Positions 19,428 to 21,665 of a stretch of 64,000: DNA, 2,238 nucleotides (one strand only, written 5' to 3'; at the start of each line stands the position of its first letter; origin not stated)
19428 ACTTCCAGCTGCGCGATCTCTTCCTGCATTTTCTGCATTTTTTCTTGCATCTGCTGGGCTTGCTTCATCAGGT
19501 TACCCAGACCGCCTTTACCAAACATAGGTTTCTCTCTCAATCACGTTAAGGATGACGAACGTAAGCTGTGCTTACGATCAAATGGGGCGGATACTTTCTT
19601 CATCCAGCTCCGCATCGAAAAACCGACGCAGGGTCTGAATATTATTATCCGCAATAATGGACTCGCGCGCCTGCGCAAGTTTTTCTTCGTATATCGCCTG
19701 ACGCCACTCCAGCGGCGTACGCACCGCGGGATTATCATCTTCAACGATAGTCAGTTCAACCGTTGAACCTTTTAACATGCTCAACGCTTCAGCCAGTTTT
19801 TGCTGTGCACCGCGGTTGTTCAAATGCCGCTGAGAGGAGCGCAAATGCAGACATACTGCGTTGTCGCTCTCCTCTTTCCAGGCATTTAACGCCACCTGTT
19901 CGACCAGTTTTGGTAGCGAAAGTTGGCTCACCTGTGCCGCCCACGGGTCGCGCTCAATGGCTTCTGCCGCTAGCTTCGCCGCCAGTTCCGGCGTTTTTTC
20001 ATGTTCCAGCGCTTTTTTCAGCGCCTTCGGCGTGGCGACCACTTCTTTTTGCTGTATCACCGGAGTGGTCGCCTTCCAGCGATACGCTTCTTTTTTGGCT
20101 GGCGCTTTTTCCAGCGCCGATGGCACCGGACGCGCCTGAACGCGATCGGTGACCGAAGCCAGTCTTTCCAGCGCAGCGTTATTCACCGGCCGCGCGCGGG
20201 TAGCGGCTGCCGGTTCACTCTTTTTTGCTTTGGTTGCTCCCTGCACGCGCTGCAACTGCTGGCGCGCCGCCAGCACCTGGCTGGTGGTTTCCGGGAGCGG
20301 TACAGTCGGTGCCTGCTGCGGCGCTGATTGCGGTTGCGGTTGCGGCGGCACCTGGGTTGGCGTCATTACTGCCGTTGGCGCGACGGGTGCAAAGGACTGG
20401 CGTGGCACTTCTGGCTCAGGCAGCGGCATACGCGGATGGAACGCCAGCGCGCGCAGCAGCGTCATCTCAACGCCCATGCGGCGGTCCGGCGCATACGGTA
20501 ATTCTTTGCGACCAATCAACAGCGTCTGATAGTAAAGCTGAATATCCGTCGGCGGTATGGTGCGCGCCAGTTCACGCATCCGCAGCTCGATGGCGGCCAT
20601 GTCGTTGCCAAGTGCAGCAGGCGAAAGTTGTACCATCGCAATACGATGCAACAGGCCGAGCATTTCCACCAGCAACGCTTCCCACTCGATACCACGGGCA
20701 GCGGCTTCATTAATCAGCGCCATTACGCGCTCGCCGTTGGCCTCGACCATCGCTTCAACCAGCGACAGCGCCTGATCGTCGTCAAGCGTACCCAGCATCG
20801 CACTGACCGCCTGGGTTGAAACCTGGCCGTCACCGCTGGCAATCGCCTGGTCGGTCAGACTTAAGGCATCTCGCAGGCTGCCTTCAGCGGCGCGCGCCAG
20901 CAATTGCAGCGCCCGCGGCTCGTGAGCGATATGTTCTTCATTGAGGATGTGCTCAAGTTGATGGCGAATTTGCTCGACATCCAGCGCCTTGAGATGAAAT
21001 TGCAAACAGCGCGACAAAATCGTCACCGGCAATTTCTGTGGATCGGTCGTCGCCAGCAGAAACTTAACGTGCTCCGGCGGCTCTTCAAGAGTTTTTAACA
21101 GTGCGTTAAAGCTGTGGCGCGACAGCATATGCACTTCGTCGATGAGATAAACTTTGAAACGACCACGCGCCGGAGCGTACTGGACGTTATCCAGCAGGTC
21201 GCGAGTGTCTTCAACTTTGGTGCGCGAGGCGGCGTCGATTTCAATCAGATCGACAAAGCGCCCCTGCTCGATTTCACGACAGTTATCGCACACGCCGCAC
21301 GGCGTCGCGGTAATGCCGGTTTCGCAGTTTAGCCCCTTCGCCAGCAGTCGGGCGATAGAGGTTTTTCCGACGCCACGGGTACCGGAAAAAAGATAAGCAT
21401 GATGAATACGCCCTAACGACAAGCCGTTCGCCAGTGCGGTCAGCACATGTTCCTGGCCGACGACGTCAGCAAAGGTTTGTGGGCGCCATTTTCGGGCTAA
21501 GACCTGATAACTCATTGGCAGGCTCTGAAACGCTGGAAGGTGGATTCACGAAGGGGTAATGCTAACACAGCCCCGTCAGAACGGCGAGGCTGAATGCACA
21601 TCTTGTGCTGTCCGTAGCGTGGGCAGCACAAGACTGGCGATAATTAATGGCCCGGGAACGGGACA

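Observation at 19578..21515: DnaX is 645 aa here versus the 643 aa I recall for K-12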

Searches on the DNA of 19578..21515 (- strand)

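Call 4: search_dna_similar(query=window:19578-21515:-, collection=ecoli_genomes, mode=near, max_rows=30)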
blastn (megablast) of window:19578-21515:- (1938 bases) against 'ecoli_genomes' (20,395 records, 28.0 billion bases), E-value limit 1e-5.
Records with a match: 5424; places in all: 5424; records where one place covers at least 80% of the query: 5424.
Genomes with a match: 5424 of 5426; with a place that covers at least 80% of the query: 5424. Places per genome that has any: lowest 1, median 1, highest 1. On chromosomes: 5422 places; on plasmids: 2.
Best place of each record, by identity: >=99% 74; 95-99% 5350.
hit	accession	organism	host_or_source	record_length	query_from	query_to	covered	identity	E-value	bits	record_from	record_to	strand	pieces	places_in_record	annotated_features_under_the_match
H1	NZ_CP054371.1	Escherichia coli strain SCU-316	Homo sapiens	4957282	1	1938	100%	100.0%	0e+0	3579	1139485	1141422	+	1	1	dnaX: DNA polymerase III subunit gamma/tau | dnaX: DnaX frameshifting element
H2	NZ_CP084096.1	Escherichia coli O78 strain 3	Homo sapiens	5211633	1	1938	100%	100.0%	0e+0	3579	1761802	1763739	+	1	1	dnaX: DNA polymerase III subunit gamma/tau | dnaX: DnaX frameshifting element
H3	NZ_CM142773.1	Escherichia coli strain GPEC1446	chicken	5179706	1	1938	100%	100.0%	0e+0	3579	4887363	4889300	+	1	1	dnaX: DNA polymerase III subunit gamma/tau | dnaX: DnaX frameshifting element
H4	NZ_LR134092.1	Escherichia coli strain NCTC10444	Calf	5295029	1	1938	100%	100.0%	0e+0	3579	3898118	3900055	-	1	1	dnaX: DNA polymerase III subunit gamma/tau | dnaX: DnaX frameshifting element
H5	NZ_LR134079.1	Escherichia coli strain NCTC9112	missing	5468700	1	1938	100%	100.0%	0e+0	3579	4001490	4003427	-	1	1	dnaX: DNA polymerase III subunit gamma/tau | dnaX: DnaX frameshifting element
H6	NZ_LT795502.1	Escherichia coli strain KV7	Sus scrofa domestica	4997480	1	1938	100%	100.0%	0e+0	3579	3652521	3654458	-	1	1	dnaX: DNA polymerase III subunit gamma/tau | dnaX: DnaX frameshifting element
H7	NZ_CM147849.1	Escherichia coli strain 33F4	Calf of Bos taurus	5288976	1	1938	100%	99.8%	0e+0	3557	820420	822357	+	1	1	dnaX: DNA polymerase III subunit gamma/tau | dnaX: DnaX frameshifting element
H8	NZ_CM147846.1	Escherichia coli strain 32F4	Calf of Bos taurus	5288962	1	1938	100%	99.8%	0e+0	3557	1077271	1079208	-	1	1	dnaX: DNA polymerase III subunit gamma/tau | dnaX: DnaX frameshifting element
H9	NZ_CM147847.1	Escherichia coli strain 33E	farm environment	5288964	1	1938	100%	99.8%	0e+0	3557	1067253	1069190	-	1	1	dnaX: DNA polymerase III subunit gamma/tau | dnaX: DnaX frameshifting element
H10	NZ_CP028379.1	Escherichia coli O145 str. RM9872 strain RM9872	Bos taurus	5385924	1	1938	100%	99.5%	0e+0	3518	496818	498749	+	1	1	dnaX: DNA polymerase III subunit gamma/tau | dnaX: DnaX frameshifting element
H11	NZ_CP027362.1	Escherichia coli strain 95-3192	missing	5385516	1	1938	100%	99.5%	0e+0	3518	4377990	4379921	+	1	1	dnaX: DNA polymerase III subunit gamma/tau | dnaX: DnaX frameshifting element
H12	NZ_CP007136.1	Escherichia coli O145:H28 str. RM12581 strain RM12581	lettuce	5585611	1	1938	100%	99.5%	0e+0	3518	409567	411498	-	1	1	dnaX: DNA polymerase III subunit gamma/tau | dnaX: DnaX frameshifting element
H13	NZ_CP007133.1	Escherichia coli O145:H28 str. RM12761 strain RM12761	ice cream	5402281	1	1938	100%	99.5%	0e+0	3518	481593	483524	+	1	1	dnaX: DNA polymerase III subunit gamma/tau | dnaX: DnaX frameshifting element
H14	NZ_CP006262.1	Escherichia coli O145:H28 str. RM13516 strain RM13516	Homo sapiens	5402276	1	1938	100%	99.5%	0e+0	3518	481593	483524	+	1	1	dnaX: DNA polymerase III subunit gamma/tau | dnaX: DnaX frameshifting element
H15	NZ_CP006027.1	Escherichia coli O145:H28 str. RM13514 strain RM13514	Homo sapiens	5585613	1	1938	100%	99.5%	0e+0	3518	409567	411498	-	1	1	dnaX: DNA polymerase III subunit gamma/tau | dnaX: DnaX frameshifting element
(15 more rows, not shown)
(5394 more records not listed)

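Call 6: get_annotated_region(hit=H1, flank=1500)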
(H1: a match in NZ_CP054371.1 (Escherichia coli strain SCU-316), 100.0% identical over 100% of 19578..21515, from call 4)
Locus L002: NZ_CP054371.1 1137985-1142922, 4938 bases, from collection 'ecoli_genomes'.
description: Escherichia coli strain SCU-316 chromosome, complete genome
organism: Escherichia coli strain SCU-316 (NCBI taxid 562)
replicon: chromosome; assembly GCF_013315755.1
host: Homo sapiens; source: rectal swab from healthy college student; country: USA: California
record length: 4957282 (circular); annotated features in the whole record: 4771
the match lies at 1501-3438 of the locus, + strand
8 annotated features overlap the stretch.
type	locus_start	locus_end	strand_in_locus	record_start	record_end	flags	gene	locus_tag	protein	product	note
CDS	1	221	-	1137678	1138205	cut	priC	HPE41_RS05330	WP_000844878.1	primosomal replication protein N''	-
CDS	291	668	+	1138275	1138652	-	ybaN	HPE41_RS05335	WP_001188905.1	DUF454 family protein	-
CDS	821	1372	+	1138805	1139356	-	apt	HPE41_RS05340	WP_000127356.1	adenine phosphoribosyltransferase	-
CDS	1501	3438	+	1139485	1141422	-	dnaX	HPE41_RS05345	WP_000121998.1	DNA polymerase III subunit gamma/tau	-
sequence_feature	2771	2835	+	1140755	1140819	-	dnaX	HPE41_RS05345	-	-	DnaX frameshifting element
CDS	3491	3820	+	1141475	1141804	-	ybaB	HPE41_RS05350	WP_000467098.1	YbaB/EbfC family nucleoid-associated protein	-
CDS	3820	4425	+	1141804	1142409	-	recR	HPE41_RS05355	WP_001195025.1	recombination mediator RecR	-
CDS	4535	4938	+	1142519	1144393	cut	htpG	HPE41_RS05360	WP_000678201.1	molecular chaperone HtpG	-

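Call 11: search_dna_similar(query=window:20294-20371:-, collection=ecoli_genomes, mode=near, max_rows=60, rows=best)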
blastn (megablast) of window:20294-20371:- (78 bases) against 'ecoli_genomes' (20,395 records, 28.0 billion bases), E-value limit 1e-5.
Records with a match: 5419; places in all: 5419; records where one place covers at least 80% of the query: 5418.
Genomes with a match: 5419 of 5426; with a place that covers at least 80% of the query: 5418. Places per genome that has any: lowest 1, median 1, highest 1. On chromosomes: 5417 places; on plasmids: 2.
Best place of each record, by identity: >=99% 10; 90-95% 5255; 80-90% 154.
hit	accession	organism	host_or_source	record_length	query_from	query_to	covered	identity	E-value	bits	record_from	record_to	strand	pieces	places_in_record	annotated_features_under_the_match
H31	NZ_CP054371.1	Escherichia coli strain SCU-316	Homo sapiens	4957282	1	78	100%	100.0%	3e-32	145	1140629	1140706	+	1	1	dnaX: DNA polymerase III subunit gamma/tau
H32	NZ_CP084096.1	Escherichia coli O78 strain 3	Homo sapiens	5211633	1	78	100%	100.0%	3e-32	145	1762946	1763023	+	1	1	dnaX: DNA polymerase III subunit gamma/tau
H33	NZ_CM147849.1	Escherichia coli strain 33F4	Calf of Bos taurus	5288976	1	78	100%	100.0%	3e-32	145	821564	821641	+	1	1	dnaX: DNA polymerase III subunit gamma/tau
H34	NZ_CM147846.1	Escherichia coli strain 32F4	Calf of Bos taurus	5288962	1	78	100%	100.0%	3e-32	145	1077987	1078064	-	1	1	dnaX: DNA polymerase III subunit gamma/tau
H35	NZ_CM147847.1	Escherichia coli strain 33E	farm environment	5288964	1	78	100%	100.0%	3e-32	145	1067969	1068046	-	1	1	dnaX: DNA polymerase III subunit gamma/tau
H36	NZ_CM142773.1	Escherichia coli strain GPEC1446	chicken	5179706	1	78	100%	100.0%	3e-32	145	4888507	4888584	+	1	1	dnaX: DNA polymerase III subunit gamma/tau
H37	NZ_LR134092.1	Escherichia coli strain NCTC10444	Calf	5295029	1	78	100%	100.0%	3e-32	145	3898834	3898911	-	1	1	dnaX: DNA polymerase III subunit gamma/tau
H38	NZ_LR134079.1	Escherichia coli strain NCTC9112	missing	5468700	1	78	100%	100.0%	3e-32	145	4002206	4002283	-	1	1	dnaX: DNA polymerase III subunit gamma/tau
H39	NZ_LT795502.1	Escherichia coli strain KV7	Sus scrofa domestica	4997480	1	78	100%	100.0%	3e-32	145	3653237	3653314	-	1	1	dnaX: DNA polymerase III subunit gamma/tau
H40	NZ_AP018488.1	Escherichia coli O157:H7 strain PV15-279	Homo sapiens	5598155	1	78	100%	92.3%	1e-20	106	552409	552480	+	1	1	dnaX: DNA polymerase III subunit gamma/tau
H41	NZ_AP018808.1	Escherichia coli strain E2865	Bos taurus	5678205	1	78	100%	92.3%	1e-20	106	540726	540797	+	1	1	dnaX: DNA polymerase III subunit gamma/tau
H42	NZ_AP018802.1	Escherichia coli strain E2863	Bos taurus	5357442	1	78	100%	92.3%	1e-20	106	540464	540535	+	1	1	dnaX: DNA polymerase III subunit gamma/tau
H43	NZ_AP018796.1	Escherichia coli strain E2855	Bos taurus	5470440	1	78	100%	92.3%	1e-20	106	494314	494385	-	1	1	dnaX: DNA polymerase III subunit gamma/tau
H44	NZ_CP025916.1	Escherichia coli strain 120899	Homo sapiens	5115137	1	78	100%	92.3%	1e-20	106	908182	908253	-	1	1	dnaX: DNA polymerase III subunit gamma/tau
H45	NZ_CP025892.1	Escherichia coli strain 503025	Homo sapiens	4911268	1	78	100%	92.3%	1e-20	106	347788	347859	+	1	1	dnaX: DNA polymerase III subunit gamma/tau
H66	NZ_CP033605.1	Escherichia coli O157:H7 strain TR01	Cattle carcass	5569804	1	78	100%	92.3%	1e-20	106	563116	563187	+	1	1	dnaX: DNA polymerase III subunit gamma/tau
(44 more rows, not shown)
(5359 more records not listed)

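Call 22: get_annotated_region(hit=H7, flank=6000)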
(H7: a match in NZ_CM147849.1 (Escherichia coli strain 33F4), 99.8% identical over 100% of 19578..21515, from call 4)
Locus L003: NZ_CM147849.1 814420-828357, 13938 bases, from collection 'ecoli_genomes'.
description: Escherichia coli strain 33F4 chromosome, whole genome shotgun sequence
organism: Escherichia coli strain 33F4 (NCBI taxid 562)
replicon: chromosome; assembly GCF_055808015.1
host: -; source: Calf of Bos taurus; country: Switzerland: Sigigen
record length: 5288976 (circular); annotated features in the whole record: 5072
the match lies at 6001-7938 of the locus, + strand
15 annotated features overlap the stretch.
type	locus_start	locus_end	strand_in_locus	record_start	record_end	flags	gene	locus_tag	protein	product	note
CDS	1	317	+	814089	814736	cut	acrR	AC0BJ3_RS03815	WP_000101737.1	multidrug efflux transporter transcriptional repressor AcrR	-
CDS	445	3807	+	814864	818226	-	mscK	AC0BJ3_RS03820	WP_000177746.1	mechanosensitive channel MscK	-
CDS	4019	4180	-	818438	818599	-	rsmS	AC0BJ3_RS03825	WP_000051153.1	pleiotropic regulatory protein RsmS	-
CDS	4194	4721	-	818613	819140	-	priC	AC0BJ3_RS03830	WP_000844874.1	primosomal replication protein N''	-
CDS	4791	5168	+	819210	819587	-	ybaN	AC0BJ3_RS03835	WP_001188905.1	DUF454 family protein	-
CDS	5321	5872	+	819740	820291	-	apt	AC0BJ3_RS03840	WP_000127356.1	adenine phosphoribosyltransferase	-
CDS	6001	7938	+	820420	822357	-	dnaX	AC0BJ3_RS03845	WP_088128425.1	DNA polymerase III subunit gamma/tau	-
sequence_feature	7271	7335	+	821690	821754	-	dnaX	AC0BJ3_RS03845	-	-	DnaX frameshifting element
CDS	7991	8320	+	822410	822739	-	ybaB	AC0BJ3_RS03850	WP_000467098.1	YbaB/EbfC family nucleoid-associated protein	-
CDS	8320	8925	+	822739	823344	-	recR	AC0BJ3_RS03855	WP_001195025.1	recombination mediator RecR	-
CDS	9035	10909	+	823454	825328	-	htpG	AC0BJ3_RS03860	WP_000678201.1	molecular chaperone HtpG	-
CDS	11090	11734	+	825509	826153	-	adk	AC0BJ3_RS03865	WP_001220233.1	adenylate kinase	-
CDS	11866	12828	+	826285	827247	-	hemH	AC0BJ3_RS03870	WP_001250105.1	ferrochelatase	-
CDS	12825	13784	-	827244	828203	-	aes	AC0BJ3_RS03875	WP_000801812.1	acetyl esterase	-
CDS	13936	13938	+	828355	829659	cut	gsk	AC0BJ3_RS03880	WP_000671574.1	inosine/guanosine kinase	-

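Call 23: get_annotated_region(hit=H10, flank=6000)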
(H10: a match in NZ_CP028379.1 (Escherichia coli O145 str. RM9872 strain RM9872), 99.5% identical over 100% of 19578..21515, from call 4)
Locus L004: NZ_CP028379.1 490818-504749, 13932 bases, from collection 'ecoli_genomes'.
description: Escherichia coli O145 str. RM9872 chromosome, complete genome
organism: Escherichia coli O145 str. RM9872 strain RM9872 (NCBI taxid 1055544)
replicon: chromosome; assembly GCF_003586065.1
host: Bos taurus; source: feces; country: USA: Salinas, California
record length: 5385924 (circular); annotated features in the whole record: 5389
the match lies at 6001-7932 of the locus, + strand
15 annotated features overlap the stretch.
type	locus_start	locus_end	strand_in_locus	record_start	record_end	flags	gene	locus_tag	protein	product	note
CDS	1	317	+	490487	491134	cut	acrR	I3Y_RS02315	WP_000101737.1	multidrug efflux transporter transcriptional repressor AcrR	-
CDS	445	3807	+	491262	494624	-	mscK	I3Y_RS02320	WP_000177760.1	mechanosensitive channel MscK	-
CDS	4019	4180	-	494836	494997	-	rsmS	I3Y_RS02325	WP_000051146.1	pleiotropic regulatory protein RsmS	-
CDS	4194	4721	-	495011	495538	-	priC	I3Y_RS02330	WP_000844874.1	primosomal replication protein N''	-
CDS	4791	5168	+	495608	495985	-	ybaN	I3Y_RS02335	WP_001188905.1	DUF454 family protein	-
CDS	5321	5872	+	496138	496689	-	apt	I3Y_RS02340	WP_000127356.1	adenine phosphoribosyltransferase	-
CDS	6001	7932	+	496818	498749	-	dnaX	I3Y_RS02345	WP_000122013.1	DNA polymerase III subunit gamma/tau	-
sequence_feature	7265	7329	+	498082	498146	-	dnaX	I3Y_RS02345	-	-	DnaX frameshifting element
CDS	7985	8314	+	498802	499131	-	ybaB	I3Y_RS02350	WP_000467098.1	YbaB/EbfC family nucleoid-associated protein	-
CDS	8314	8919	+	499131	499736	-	recR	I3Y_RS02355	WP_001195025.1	recombination mediator RecR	-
CDS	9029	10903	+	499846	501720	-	htpG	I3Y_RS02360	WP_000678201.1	molecular chaperone HtpG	-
CDS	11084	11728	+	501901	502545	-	adk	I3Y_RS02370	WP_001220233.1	adenylate kinase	-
CDS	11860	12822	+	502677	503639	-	hemH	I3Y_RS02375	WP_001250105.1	ferrochelatase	-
CDS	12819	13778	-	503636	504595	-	aes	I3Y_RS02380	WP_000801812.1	acetyl esterase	-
CDS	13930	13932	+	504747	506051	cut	gsk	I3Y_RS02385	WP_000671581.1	inosine/guanosine kinase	-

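Call 41: search_dna_similar(query=window:20025-20085:-, collection=ecoli_genomes, mode=near, max_rows=40)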
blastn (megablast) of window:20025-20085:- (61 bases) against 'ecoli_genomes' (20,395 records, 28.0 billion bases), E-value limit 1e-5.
Records with a match: 4816; places in all: 4817; records where one place covers at least 80% of the query: 4816.
Genomes with a match: 4816 of 5426; with a place that covers at least 80% of the query: 4816. Places per genome that has any: lowest 1, median 1, highest 2. On chromosomes: 4815 places; on plasmids: 2.
Best place of each record, by identity: >=99% 6; 95-99% 4808; 90-95% 2.
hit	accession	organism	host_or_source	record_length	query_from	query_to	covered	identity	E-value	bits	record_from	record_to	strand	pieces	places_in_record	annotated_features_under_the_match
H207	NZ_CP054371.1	Escherichia coli strain SCU-316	Homo sapiens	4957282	1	61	100%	100.0%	5e-23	113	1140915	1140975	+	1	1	dnaX: DNA polymerase III subunit gamma/tau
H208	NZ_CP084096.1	Escherichia coli O78 strain 3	Homo sapiens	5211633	1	61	100%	100.0%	5e-23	113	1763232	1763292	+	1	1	dnaX: DNA polymerase III subunit gamma/tau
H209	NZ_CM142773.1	Escherichia coli strain GPEC1446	chicken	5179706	1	61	100%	100.0%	5e-23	113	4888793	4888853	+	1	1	dnaX: DNA polymerase III subunit gamma/tau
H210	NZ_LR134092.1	Escherichia coli strain NCTC10444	Calf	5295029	1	61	100%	100.0%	5e-23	113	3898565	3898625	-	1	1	dnaX: DNA polymerase III subunit gamma/tau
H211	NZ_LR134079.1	Escherichia coli strain NCTC9112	missing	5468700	1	61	100%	100.0%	5e-23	113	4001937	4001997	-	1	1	dnaX: DNA polymerase III subunit gamma/tau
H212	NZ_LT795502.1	Escherichia coli strain KV7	Sus scrofa domestica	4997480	1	61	100%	100.0%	5e-23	113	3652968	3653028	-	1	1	dnaX: DNA polymerase III subunit gamma/tau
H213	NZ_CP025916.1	Escherichia coli strain 120899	Homo sapiens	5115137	1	61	100%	98.4%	2e-21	108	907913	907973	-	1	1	dnaX: DNA polymerase III subunit gamma/tau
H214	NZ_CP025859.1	Escherichia coli strain 504239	Homo sapiens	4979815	1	61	100%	98.4%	2e-21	108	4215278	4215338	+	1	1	dnaX: DNA polymerase III subunit gamma/tau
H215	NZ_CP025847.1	Escherichia coli strain 602354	Homo sapiens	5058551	1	61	100%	98.4%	2e-21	108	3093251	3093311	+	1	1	dnaX: DNA polymerase III subunit gamma/tau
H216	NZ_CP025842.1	Escherichia coli strain 720632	Homo sapiens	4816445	1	61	100%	98.4%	2e-21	108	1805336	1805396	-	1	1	dnaX: DNA polymerase III subunit gamma/tau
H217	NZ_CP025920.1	Escherichia coli strain 103605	Homo sapiens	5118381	1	61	100%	98.4%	2e-21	108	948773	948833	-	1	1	dnaX: DNA polymerase III subunit gamma/tau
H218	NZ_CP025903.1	Escherichia coli strain 300709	Homo sapiens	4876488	1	61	100%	98.4%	2e-21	108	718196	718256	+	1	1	dnaX: DNA polymerase III subunit gamma/tau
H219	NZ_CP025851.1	Escherichia coli strain 510016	Homo sapiens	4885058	1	61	100%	98.4%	2e-21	108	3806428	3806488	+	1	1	dnaX: DNA polymerase III subunit gamma/tau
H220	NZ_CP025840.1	Escherichia coli strain 214-4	Homo sapiens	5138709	1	61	100%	98.4%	2e-21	108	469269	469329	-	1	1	dnaX: DNA polymerase III subunit gamma/tau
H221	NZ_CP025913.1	Escherichia coli strain 203740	Homo sapiens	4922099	1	61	100%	98.4%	2e-21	108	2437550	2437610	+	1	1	dnaX: DNA polymerase III subunit gamma/tau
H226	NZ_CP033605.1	Escherichia coli O157:H7 strain TR01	Cattle carcass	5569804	1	61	100%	98.4%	2e-21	108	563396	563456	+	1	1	dnaX: DNA polymerase III subunit gamma/tau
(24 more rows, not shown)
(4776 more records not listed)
